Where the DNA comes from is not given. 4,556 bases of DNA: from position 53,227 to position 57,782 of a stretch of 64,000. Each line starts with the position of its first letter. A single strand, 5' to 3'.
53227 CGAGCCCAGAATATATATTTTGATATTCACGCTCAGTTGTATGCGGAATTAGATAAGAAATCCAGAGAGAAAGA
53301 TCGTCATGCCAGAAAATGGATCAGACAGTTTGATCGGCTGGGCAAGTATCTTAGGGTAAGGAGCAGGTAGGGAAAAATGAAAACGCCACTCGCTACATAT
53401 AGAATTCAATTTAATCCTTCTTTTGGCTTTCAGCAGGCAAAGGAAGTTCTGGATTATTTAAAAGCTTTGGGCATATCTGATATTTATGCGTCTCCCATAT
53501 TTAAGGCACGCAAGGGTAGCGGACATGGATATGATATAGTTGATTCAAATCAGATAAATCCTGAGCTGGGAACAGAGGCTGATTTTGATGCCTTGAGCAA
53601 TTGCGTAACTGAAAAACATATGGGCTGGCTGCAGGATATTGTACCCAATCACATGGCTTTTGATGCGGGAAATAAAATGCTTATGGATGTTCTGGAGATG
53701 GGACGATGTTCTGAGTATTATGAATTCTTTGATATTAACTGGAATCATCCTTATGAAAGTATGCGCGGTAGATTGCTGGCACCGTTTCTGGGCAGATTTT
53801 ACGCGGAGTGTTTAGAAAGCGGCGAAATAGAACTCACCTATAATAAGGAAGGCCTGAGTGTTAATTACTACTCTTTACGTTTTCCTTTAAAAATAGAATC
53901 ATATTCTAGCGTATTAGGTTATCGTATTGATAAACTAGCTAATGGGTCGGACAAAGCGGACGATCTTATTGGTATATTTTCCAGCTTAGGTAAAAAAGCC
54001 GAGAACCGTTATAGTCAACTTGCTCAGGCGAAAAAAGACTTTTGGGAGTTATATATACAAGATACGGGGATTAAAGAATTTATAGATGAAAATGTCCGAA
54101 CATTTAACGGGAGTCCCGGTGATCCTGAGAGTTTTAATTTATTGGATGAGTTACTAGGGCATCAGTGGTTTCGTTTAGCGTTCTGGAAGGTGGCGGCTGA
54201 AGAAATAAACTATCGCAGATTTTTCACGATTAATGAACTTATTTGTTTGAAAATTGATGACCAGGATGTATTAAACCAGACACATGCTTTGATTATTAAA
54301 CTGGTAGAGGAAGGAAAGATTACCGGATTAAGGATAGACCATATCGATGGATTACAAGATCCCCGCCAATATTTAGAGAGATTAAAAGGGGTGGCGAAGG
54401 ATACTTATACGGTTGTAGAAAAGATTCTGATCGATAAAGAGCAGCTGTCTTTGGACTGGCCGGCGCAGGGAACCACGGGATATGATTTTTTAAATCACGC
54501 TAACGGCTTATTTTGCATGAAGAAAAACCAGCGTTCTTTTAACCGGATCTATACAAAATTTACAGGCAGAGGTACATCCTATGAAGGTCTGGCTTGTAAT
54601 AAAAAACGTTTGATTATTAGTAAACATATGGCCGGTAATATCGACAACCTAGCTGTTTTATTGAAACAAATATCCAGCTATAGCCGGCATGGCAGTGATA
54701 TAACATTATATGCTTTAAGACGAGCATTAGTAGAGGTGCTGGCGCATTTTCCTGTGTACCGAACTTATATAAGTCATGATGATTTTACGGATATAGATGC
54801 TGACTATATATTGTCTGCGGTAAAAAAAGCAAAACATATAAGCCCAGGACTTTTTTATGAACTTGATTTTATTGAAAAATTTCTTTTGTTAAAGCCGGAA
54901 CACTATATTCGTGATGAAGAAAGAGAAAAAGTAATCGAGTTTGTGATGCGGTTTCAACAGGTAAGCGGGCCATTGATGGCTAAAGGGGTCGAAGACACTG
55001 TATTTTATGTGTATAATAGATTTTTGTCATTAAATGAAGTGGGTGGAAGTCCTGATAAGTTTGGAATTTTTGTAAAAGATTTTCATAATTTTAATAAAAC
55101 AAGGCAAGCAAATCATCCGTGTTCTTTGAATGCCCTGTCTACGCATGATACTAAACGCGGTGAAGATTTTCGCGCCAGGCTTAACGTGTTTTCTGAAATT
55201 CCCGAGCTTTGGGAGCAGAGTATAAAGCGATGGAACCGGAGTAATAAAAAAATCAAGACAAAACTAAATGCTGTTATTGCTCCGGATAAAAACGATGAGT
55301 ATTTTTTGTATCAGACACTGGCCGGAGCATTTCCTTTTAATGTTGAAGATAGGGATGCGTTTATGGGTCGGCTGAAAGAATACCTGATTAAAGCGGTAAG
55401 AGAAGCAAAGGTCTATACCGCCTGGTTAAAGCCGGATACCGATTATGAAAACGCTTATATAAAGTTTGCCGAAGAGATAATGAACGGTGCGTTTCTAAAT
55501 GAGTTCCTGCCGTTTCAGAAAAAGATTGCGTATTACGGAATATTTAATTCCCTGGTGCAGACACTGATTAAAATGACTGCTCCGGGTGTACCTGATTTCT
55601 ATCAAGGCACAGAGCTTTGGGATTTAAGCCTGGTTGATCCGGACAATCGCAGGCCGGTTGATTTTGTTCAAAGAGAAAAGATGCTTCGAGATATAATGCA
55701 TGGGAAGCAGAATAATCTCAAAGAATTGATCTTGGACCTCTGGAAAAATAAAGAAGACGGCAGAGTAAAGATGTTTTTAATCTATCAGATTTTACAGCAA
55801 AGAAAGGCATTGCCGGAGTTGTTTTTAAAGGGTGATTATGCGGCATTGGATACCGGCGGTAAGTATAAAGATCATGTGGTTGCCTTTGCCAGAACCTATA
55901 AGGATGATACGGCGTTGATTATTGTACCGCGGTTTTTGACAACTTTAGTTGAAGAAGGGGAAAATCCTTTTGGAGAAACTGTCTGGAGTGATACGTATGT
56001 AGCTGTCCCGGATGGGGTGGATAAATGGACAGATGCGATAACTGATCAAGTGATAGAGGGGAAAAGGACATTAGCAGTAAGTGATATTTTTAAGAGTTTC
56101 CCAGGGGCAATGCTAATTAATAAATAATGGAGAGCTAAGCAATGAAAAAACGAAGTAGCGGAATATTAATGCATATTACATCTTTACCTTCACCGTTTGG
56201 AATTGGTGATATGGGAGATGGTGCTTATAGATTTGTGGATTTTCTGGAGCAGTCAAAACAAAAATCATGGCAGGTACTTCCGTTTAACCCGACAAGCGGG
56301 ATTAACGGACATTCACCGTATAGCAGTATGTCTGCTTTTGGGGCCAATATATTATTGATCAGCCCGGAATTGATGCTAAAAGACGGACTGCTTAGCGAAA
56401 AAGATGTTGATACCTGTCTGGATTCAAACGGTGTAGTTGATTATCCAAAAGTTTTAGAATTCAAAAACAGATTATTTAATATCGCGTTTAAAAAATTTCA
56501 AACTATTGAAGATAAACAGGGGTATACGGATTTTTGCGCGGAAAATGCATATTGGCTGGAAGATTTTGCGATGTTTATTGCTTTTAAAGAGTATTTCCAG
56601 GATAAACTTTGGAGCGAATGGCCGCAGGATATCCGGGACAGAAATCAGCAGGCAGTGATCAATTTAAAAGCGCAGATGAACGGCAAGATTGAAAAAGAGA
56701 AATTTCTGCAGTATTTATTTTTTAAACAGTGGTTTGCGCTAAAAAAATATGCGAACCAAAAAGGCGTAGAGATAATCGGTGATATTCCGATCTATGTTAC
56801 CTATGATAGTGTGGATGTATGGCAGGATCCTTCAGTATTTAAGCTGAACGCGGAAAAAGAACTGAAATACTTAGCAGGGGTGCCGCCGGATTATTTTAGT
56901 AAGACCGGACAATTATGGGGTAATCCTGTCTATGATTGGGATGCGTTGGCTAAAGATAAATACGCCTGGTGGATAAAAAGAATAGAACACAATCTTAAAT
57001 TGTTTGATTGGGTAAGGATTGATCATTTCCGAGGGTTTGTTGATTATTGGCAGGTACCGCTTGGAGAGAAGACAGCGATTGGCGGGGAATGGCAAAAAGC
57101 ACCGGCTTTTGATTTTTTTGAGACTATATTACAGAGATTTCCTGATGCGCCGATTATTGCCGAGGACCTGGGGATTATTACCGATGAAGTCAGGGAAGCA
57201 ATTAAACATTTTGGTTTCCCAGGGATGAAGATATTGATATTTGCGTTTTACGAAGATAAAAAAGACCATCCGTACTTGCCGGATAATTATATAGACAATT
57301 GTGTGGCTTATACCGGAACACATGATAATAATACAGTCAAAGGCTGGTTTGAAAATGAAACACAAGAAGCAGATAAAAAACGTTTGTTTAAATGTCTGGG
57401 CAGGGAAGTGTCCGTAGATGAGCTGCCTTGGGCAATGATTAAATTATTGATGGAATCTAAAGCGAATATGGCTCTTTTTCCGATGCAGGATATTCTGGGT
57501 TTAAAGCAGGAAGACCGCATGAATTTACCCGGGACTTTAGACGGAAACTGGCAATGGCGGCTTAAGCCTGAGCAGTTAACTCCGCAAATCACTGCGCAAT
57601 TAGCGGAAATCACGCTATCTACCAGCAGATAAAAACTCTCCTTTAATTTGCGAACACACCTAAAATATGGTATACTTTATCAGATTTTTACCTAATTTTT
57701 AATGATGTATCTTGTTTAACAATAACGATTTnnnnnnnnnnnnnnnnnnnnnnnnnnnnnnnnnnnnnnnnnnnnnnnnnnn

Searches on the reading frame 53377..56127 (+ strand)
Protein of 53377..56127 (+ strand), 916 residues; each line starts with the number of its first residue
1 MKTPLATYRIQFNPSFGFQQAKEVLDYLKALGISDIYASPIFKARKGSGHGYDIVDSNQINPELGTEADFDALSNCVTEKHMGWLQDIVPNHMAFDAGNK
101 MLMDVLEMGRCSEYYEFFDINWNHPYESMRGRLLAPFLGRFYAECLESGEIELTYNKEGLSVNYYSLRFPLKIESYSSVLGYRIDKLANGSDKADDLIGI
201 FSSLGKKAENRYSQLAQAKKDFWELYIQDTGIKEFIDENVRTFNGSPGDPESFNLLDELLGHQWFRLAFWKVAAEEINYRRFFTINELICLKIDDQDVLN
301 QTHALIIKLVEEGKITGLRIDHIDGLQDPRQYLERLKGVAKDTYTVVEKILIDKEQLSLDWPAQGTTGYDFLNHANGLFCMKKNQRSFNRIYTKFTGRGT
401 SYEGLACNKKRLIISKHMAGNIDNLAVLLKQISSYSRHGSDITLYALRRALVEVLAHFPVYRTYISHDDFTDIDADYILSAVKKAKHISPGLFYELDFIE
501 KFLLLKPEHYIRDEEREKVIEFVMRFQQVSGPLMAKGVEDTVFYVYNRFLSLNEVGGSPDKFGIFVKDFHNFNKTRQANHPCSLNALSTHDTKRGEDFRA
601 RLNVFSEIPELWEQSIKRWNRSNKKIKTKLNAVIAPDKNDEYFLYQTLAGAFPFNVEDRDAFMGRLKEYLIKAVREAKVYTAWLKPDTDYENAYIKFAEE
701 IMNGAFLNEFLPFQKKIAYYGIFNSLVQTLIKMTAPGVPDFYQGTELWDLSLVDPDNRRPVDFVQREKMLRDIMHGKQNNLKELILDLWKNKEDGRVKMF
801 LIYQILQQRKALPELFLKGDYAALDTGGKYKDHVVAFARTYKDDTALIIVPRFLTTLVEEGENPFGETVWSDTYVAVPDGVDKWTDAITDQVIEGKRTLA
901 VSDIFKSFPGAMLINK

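Call 7: search_protein_families(library=pfam, proteins=[window:53377-56127:+])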
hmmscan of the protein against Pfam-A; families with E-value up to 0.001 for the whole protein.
window:53377-56127:+ (916 aa): 1 family
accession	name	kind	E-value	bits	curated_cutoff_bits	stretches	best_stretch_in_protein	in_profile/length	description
PF00128.31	Alpha-amylase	-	2.5e-19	70.3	22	1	23-96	23-95/446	Alpha amylase, catalytic domain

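Call 8: search_protein_families(library=ncbifam, proteins=[window:53377-56127:+])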
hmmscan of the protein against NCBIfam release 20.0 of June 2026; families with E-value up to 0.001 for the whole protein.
window:53377-56127:+ (916 aa): 17 families
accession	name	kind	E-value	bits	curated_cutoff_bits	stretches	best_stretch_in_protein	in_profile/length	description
NF011087.0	PRK14511.1-5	equivalog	0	1054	1556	2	341-913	403-992/996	malto-oligosyltrehalose synthase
NF011077.0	PRK14507.1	equivalog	3.5e-300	999.3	2148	1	2-914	741-1689/1693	malto-oligosyltrehalose synthase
TIGR02401.1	trehalose_TreY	equivalog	1.6e-279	929.7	498.65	1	4-914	1-837/838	malto-oligosyltrehalose synthase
NF011088.0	PRK14511.1-6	equivalog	2.7e-225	750.7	1877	2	340-914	425-1007/1009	malto-oligosyltrehalose synthase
NF011086.0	PRK14511.1-3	equivalog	1e-222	742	1411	1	1-915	1-922/924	malto-oligosyltrehalose synthase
NF011085.0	PRK14511.1-2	equivalog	3.7e-216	720.2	1312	1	1-915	1-872/873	malto-oligosyltrehalose synthase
NF011084.0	PRK14511.1-1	equivalog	1.1e-148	497.1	1021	3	513-843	384-683/728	malto-oligosyltrehalose synthase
NF041090.1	Cyc-maltodext_AglB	equivalog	7.8e-16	57.9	540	1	22-122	68-162/470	cyclomaltodextrinase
NF041321.1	Alpha-amyl_MalA_Halo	equivalog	2.6e-14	52.5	875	1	18-119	281-378/666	alpha-amylase MalA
NF008051.0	PRK10785.1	equivalog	6.4e-14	51.1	568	1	22-94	182-252/607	maltodextrin glucosidase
TIGR02403.1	trehalose_treC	equivalog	3e-13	49.3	799.05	1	23-95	31-102/544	alpha,alpha-phosphotrehalase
TIGR02456.1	treS_nterm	equivalog_domain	1.7e-10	40.1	678.35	1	21-94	30-102/539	maltose alpha-D-glucosyltransferase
NF008183.0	PRK10933.1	subfamily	4.3e-08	32.3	535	1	23-95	37-108/551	alpha,alpha-phosphotrehalase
NF011083.0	PRK14510.1-2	equivalog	1.3e-07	29.5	1322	1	22-85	226-287/1186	bifunctional glycogen debranching protein GlgX/4-alpha-glucanotransferase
NF051899.1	BetGalacBglAAgro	equivalog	7.5e-07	27.9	900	1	23-92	32-100/537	beta-galactosidase BglA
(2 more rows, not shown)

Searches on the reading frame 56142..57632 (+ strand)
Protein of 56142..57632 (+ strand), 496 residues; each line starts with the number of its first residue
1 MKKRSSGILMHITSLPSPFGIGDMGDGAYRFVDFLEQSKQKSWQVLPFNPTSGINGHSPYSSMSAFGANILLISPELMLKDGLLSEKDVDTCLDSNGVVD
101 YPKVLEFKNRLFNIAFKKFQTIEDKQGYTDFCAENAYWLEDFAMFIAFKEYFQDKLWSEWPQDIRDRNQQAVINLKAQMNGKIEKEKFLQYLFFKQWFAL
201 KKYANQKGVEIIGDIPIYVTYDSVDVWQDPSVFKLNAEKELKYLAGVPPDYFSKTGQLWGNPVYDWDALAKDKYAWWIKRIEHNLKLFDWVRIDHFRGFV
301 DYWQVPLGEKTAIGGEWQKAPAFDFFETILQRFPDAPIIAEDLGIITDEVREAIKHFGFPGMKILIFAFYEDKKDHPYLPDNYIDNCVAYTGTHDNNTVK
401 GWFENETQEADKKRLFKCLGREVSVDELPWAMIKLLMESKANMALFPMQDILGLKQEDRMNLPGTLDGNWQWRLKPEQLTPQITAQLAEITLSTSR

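Call 36: search_protein_families(library=pfam, proteins=[window:56142-57632:+], max_evalue=0.00001)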
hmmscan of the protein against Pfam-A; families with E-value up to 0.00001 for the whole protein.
window:56142-57632:+ (496 aa): 1 family
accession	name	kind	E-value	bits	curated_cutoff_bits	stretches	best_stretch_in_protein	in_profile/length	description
PF02446.23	Glyco_hydro_77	-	1.3e-178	595.1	25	1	10-480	1-465/465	4-alpha-glucanotransferase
